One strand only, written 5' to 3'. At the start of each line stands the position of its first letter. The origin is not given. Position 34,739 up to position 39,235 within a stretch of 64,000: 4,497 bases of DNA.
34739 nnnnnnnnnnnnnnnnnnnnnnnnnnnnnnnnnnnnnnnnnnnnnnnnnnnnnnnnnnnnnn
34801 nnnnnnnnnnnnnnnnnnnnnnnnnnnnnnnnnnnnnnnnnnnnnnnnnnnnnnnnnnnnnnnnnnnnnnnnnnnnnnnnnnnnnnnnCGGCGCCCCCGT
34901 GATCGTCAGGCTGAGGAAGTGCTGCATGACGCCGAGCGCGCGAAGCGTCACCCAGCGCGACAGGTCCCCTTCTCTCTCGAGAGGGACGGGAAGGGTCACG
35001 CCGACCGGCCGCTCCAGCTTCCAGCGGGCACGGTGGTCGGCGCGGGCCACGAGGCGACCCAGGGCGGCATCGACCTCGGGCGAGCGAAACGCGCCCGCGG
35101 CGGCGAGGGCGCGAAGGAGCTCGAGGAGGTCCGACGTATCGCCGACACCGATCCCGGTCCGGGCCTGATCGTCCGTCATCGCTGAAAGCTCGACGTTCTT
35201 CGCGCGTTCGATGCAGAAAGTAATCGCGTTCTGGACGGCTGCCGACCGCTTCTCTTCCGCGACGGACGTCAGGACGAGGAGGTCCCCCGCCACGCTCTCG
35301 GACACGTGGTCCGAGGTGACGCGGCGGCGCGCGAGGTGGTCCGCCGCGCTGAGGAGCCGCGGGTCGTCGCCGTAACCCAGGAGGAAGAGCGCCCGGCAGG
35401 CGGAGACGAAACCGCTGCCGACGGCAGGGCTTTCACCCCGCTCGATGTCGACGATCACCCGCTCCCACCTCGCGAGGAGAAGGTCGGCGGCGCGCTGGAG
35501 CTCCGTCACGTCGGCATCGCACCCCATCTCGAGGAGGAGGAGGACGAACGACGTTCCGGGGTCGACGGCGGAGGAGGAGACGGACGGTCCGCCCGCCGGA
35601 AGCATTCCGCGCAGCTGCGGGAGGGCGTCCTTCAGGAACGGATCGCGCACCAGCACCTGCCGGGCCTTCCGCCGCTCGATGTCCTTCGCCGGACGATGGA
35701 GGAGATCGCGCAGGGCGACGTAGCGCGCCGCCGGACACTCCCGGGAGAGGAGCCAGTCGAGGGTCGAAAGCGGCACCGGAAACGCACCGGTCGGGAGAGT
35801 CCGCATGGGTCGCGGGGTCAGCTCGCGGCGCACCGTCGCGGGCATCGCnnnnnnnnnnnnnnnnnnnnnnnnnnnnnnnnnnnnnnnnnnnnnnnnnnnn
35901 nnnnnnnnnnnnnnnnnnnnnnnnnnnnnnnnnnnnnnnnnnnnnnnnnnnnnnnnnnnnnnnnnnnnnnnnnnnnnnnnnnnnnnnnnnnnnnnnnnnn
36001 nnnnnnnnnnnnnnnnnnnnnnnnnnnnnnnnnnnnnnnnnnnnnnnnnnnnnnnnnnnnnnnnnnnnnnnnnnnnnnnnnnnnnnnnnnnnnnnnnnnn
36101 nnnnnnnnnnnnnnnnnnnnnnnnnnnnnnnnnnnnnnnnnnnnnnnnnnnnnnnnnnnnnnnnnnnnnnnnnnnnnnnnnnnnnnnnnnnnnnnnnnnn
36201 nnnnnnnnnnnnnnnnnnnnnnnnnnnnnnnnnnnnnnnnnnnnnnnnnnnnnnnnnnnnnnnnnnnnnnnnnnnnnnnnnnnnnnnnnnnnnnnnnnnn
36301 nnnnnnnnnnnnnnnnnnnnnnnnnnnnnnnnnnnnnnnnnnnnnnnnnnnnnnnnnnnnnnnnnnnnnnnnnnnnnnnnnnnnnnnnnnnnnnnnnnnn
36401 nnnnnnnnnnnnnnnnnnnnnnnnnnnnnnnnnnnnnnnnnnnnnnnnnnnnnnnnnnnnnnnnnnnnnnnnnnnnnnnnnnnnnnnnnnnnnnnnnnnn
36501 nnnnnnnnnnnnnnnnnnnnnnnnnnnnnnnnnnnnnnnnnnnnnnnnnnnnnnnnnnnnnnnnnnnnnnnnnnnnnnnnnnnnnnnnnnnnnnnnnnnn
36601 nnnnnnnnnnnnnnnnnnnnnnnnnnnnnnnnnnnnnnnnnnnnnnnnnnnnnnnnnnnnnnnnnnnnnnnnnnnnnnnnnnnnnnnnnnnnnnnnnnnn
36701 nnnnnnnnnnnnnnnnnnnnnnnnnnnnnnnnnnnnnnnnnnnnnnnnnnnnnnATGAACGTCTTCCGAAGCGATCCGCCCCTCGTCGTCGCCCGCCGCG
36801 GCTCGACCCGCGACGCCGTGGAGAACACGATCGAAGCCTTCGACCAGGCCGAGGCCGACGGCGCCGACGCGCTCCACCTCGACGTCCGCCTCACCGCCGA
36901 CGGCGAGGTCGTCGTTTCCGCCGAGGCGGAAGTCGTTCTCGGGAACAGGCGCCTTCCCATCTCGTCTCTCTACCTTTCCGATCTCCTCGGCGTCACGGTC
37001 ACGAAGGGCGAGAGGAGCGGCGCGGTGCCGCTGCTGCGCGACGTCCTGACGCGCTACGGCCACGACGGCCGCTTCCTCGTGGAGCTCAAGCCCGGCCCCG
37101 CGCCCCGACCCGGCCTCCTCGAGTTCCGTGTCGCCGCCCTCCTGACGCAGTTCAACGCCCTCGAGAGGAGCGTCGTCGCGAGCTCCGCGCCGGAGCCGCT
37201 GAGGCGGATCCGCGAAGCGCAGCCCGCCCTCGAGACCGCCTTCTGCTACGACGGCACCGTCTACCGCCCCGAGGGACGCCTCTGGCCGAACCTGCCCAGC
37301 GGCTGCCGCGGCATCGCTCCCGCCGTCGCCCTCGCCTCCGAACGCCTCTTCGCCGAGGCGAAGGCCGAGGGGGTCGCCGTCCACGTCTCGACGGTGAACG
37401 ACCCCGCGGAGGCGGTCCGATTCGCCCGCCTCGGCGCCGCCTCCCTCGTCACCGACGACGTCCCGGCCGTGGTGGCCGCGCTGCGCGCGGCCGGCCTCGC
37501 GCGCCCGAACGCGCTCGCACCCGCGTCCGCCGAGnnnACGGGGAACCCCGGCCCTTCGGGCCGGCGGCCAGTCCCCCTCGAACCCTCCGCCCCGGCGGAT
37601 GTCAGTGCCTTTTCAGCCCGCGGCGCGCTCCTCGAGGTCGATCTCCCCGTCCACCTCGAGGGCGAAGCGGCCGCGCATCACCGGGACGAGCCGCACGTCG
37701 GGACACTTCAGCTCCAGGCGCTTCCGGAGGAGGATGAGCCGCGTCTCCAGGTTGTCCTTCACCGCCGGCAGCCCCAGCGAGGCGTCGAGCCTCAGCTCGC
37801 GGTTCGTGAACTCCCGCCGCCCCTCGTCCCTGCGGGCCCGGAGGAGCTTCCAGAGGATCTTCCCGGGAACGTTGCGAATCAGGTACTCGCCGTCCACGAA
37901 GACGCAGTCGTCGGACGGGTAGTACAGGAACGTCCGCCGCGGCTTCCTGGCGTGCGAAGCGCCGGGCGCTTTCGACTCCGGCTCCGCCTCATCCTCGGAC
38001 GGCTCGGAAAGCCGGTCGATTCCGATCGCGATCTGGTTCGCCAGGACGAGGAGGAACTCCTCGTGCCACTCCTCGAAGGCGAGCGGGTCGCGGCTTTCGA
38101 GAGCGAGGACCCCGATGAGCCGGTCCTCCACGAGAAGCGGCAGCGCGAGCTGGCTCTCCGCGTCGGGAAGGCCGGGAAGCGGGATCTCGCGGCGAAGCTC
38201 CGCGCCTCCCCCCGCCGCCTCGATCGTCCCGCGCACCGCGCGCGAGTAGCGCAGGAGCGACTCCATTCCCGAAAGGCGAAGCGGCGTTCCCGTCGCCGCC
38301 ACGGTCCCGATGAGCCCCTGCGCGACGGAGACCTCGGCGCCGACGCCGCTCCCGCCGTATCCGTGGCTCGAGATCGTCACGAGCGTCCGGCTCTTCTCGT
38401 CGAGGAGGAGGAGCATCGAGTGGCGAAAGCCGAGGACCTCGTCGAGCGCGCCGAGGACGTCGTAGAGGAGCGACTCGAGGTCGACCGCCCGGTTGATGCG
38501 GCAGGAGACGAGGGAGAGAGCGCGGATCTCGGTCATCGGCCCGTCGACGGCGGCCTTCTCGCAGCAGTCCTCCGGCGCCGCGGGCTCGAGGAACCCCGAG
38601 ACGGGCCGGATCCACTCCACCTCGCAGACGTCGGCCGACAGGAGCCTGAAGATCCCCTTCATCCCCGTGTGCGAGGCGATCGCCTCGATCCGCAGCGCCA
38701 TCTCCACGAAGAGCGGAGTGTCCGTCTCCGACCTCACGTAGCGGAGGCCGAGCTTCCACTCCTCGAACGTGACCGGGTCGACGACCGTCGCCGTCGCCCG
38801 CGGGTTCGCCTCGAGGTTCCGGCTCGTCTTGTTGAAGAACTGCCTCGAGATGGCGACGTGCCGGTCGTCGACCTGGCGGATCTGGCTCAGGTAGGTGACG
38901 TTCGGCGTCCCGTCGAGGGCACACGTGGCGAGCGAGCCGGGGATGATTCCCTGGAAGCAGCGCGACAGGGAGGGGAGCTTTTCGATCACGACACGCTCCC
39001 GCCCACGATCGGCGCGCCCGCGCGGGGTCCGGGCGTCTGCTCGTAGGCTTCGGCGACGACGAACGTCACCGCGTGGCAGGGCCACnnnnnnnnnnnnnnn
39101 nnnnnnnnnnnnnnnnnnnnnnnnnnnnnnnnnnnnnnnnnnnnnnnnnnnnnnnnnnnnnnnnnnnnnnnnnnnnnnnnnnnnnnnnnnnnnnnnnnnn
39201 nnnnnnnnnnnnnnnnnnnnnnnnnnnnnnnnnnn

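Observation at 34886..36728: Gene with about 13 perfect 48-bp tandem repeats encoding an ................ unit, with a 1-nt indel that switches frame inside the array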

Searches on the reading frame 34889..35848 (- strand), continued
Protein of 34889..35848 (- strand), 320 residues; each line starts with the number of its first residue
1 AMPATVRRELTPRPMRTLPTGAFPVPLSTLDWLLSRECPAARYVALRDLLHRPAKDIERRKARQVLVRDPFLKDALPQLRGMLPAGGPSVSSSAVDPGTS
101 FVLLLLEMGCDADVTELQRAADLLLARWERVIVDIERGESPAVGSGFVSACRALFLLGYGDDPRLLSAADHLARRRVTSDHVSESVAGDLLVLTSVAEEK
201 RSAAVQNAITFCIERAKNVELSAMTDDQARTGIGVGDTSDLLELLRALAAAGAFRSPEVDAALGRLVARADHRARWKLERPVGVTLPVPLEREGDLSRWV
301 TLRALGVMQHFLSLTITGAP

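Call 48: search_protein_representatives(alignment_id=A1)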
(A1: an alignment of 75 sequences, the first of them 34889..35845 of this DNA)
Query: 75 sequences, 323 profile positions. Proteins with E-value up to 0.001 (for the whole library): 1329; up to 1e-10: 318; up to 1e-30: 32. The best 150 are listed.
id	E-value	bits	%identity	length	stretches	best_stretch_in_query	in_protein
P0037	1.3e-133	461.6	-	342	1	7-322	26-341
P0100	8.3e-133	458.9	-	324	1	9-322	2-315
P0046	5.7e-131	452.9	-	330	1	4-320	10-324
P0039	3.7e-129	446.9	-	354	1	6-322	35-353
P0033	2.9e-125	434.1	-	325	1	6-322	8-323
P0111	5.0e-116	403.8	-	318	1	8-322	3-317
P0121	6.2e-116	403.5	-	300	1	22-322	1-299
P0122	7.2e-115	400.0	-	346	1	8-322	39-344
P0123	1.9e-112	392.0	-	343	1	7-319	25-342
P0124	7.9e-104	363.7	-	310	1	13-319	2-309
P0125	9.2e-87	307.6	-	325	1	2-255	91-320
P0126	2.5e-82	293.0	-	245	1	91-322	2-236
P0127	1.4e-72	261.0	-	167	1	2-159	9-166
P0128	1.4e-65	238.0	-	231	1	9-181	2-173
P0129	1.5e-56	208.4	-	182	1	27-174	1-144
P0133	1.2e-40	156.1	-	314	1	26-312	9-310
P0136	3.1e-34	135.0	-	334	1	27-316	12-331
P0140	4.3e-33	131.2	-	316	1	26-313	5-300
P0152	2.5e-29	118.8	-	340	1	26-315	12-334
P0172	5.0e-26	108.0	-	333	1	24-310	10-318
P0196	4.0e-21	91.9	-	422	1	21-314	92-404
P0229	2.3e-18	82.8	-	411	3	147-312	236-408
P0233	4.6e-18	81.8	-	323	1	21-319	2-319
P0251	1.1e-16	77.3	-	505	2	195-314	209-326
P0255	2.3e-16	76.3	-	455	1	27-311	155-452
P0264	4.4e-16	75.3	-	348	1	27-317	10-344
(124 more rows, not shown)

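Call 49: search_protein_families(library=pfam, proteins=[P0133, P0136, P0140, P0152, P0172, P0196, P0229, P0251, P0255, P0264], max_evalue=0.01)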
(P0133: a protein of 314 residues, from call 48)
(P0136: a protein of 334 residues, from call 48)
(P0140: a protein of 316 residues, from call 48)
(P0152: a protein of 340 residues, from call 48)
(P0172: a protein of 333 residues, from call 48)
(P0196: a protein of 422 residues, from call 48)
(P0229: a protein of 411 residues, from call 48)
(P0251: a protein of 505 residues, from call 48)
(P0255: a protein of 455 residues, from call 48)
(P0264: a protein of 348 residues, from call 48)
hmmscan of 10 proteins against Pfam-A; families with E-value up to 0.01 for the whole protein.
P0133 (314 aa): 2 families
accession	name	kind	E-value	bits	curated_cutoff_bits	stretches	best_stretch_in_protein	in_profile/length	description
PF13243.12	SQHop_cyclase_C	-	0.00016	21.3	26.1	0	47-111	160-222/319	Squalene-hopene cyclase C-terminal domain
PF13249.12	SQHop_cyclase_N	-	0.0014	18.3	26.2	0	251-288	39-75/291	Squalene-hopene cyclase N-terminal domain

P0136 (334 aa): 2 families
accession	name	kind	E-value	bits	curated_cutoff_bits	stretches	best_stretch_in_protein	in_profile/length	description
PF13243.12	SQHop_cyclase_C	-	5e-05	22.9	26.1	0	253-317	184-251/319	Squalene-hopene cyclase C-terminal domain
PF13249.12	SQHop_cyclase_N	-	0.0049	16.5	26.2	0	280-310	50-80/291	Squalene-hopene cyclase N-terminal domain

P0140 (316 aa): 0 families

P0152 (340 aa): 0 families

P0172 (333 aa): 0 families

P0196 (422 aa): 1 family
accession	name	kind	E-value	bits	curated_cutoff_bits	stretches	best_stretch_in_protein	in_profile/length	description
PF12675.12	DUF3795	-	2.2e-07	31.7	22.6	1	14-61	34-81/83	Protein of unknown function (DUF3795)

P0229 (411 aa): 0 families

P0251 (505 aa): 1 family
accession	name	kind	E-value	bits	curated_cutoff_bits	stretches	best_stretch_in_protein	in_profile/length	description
PF21836.2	DUF6895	-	0.0028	17.5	23.8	1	255-332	84-160/289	Domain of unknown function (DUF6895)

P0255 (455 aa): 6 families
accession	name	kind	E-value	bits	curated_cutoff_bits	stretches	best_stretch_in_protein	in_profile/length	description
PF00583.31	Acetyltransf_1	-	1.7e-13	51.3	20.7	1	40-128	24-116/116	Acetyltransferase (GNAT) family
PF13508.13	Acetyltransf_7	-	1.8e-11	44.7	27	1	48-129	2-83/84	Acetyltransferase (GNAT) domain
PF13673.13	Acetyltransf_10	-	1.4e-10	41.7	23.6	1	36-148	17-126/128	Acetyltransferase (GNAT) domain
PF08445.16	FR47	-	1.3e-05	25.5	22.1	1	65-133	15-82/86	FR47-like protein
PF13302.13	Acetyltransf_3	-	0.00064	20.9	25.4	1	3-129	3-138/138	Acetyltransferase (GNAT) domain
PF12568.14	PanZ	-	0.0033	17.3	22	1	38-97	27-86/128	Acetyltransferase (GNAT) domain, PanZ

P0264 (348 aa): 0 families
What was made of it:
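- Closest known: Proteins named 'nitrogen fixation protein NifH' in NCBI records. Different: P0152 has no Pfam domain at all, and so no Fer4_NifH P-loop domain (call 49).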

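Call 50: list_cluster_members(proteins=[P0133, P0136, P0140, P0152, P0172, P0196, P0251, P0255, P0264, P0233])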
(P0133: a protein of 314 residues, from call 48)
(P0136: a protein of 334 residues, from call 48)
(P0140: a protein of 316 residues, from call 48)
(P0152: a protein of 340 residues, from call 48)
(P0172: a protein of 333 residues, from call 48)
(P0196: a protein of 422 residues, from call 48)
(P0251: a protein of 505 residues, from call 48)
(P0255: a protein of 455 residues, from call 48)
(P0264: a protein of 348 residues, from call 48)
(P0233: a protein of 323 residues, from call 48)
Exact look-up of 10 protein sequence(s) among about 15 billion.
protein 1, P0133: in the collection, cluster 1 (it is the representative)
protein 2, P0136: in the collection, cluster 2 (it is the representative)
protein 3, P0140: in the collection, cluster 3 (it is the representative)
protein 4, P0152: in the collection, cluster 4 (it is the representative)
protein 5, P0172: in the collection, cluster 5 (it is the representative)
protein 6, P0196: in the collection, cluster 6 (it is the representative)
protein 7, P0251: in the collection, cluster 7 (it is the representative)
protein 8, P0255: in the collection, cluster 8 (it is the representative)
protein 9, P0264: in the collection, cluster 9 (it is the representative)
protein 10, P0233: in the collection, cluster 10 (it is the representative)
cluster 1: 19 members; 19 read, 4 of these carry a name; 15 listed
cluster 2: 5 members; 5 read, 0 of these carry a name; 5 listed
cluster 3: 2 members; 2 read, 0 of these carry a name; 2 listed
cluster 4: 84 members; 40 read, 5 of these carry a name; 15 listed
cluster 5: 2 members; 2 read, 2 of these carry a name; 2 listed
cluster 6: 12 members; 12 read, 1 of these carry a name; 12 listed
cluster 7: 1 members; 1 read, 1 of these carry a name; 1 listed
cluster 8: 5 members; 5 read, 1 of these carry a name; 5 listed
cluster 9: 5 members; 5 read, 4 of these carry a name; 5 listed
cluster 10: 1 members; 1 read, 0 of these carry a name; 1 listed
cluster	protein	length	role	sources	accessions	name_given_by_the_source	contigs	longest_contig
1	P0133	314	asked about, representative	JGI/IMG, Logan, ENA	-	hypothetical protein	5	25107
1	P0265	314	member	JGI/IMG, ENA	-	hypothetical protein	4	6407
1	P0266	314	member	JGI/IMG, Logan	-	hypothetical protein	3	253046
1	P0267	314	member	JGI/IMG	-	hypothetical protein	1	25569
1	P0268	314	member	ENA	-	-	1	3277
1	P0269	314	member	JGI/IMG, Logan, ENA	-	-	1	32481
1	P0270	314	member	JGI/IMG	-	-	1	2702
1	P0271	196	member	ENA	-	-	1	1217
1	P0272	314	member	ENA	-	-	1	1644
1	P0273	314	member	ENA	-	-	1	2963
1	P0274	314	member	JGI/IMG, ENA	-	-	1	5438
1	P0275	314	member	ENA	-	-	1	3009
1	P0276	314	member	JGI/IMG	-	-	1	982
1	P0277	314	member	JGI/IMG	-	-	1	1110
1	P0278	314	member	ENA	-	-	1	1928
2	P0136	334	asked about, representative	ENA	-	-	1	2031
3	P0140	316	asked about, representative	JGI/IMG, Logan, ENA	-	-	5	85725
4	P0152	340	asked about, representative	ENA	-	-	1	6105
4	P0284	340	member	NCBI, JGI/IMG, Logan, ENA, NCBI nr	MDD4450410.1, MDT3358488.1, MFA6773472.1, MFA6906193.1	MAG: nitrogen fixation protein NifH [Spirochaetota bacterium] | hypothetical protein | nitrogen fixation protein NifH [Sphaerochaeta sp.]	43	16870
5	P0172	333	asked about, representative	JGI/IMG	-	hypothetical protein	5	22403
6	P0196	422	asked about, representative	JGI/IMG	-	-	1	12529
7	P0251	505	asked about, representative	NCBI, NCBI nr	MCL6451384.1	MAG: hypothetical protein K6T75_08840 [Acetobacteraceae bacterium] | hypothetical protein [Acetobacteraceae bacterium]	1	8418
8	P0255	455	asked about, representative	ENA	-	-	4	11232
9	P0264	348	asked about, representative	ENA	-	-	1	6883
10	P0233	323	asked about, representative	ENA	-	-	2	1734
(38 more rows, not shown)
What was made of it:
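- Closest known: Proteins named 'nitrogen fixation protein NifH' in NCBI records. Same: Their cluster representative P0152 matches the family profile at E 2.5e-29 (calls 48, 50).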

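Call 51: search_protein_families(library=ncbifam, proteins=[P0284, P0133, P0136, P0140, P0033, P0057], max_evalue=0.1)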
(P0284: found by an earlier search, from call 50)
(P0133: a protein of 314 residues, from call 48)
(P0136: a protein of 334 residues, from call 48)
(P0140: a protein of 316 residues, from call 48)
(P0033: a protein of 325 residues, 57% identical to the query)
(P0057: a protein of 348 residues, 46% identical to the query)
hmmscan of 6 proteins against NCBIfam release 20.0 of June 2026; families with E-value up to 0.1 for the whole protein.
P0284 (340 aa): 0 families

P0133 (314 aa): 2 families
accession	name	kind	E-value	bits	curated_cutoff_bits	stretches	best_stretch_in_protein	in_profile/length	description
TIGR01787.1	squalene_cyclas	subfamily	4.8e-06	25.5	322.7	1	222-292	471-542/622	squalene/oxidosqualene cyclases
TIGR03463.1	osq_cycl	subfamily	0.023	13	851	0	258-280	400-423/634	2,3-oxidosqualene cyclase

P0136 (334 aa): 3 families
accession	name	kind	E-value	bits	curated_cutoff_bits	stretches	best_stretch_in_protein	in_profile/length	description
TIGR01787.1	squalene_cyclas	subfamily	0.00029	19.6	322.7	0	255-316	486-549/622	squalene/oxidosqualene cyclases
TIGR03463.1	osq_cycl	subfamily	0.0006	18.2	851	1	192-296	452-546/634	2,3-oxidosqualene cyclase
TIGR01507.1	hopene_cyclase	equivalog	0.0029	16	431.1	0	272-304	519-552/640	squalene--hopene cyclase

P0140 (316 aa): 2 families
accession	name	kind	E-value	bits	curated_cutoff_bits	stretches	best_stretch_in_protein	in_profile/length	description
TIGR03463.1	osq_cycl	subfamily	8.2e-06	24.4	851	1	170-277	459-555/634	2,3-oxidosqualene cyclase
TIGR01787.1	squalene_cyclas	subfamily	0.033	12.8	322.7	0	78-109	494-527/622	squalene/oxidosqualene cyclases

P0033 (325 aa): 0 families

P0057 (348 aa): 0 families
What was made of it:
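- On Terpenoid cyclase / prenyltransferase-type alpha/alpha toroid superfamily: Distant relatives give only sub-threshold hits of 16-25 bits, against cut-offs of 26 bits (Pfam) and 322 bits or more (TIGR models) (calls 49, 51).
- Closest known: Alpha/alpha-toroid proteins of the terpenoid cyclase / prenyltransferase type. Same: Distant family members give sub-threshold hits to the squalene cyclase models PF13243, PF13249 and TIGR01787 (calls 49, 51).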

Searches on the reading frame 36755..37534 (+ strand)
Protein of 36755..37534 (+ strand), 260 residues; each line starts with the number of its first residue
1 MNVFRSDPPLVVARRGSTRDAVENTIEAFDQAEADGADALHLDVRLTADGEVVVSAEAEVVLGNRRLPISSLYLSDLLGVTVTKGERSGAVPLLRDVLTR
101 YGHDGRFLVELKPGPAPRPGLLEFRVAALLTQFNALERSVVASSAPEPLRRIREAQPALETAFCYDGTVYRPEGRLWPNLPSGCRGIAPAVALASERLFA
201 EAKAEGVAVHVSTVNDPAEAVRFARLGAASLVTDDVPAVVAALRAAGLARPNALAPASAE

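Call 9: search_protein_families(library=pfam, proteins=[window:36755-37534:+], max_evalue=0.01)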
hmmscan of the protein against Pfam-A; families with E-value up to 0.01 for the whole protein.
seq(260 aa): 1 family
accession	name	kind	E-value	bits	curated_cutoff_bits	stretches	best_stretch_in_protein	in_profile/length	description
PF03009.23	GDPD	-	1.6e-25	91.1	23.6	1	15-236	2-242/244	Glycerophosphoryl diester phosphodiesterase family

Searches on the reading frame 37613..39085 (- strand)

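Call 9: search_protein_families(library=pfam, proteins=[window:37613-39085:-], max_evalue=0.01)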
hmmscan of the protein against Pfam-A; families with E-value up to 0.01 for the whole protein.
window:37613-39085:- (490 aa): 4 families
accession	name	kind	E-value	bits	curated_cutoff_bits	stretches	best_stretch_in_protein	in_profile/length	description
PF01590.32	GAF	-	2.5e-14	54.4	22.4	1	202-356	1-133/133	GAF domain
PF13185.12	GAF_2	-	1.3e-13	51.8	28.6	1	201-357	2-136/136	GAF domain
PF13492.12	GAF_3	-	2.1e-12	48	27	1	203-358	2-129/129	GAF domain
PF01243.27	PNPOx_N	-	1.6e-08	35.4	28.1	1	48-113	13-66/120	Pyridoxamine 5'-phosphate oxidase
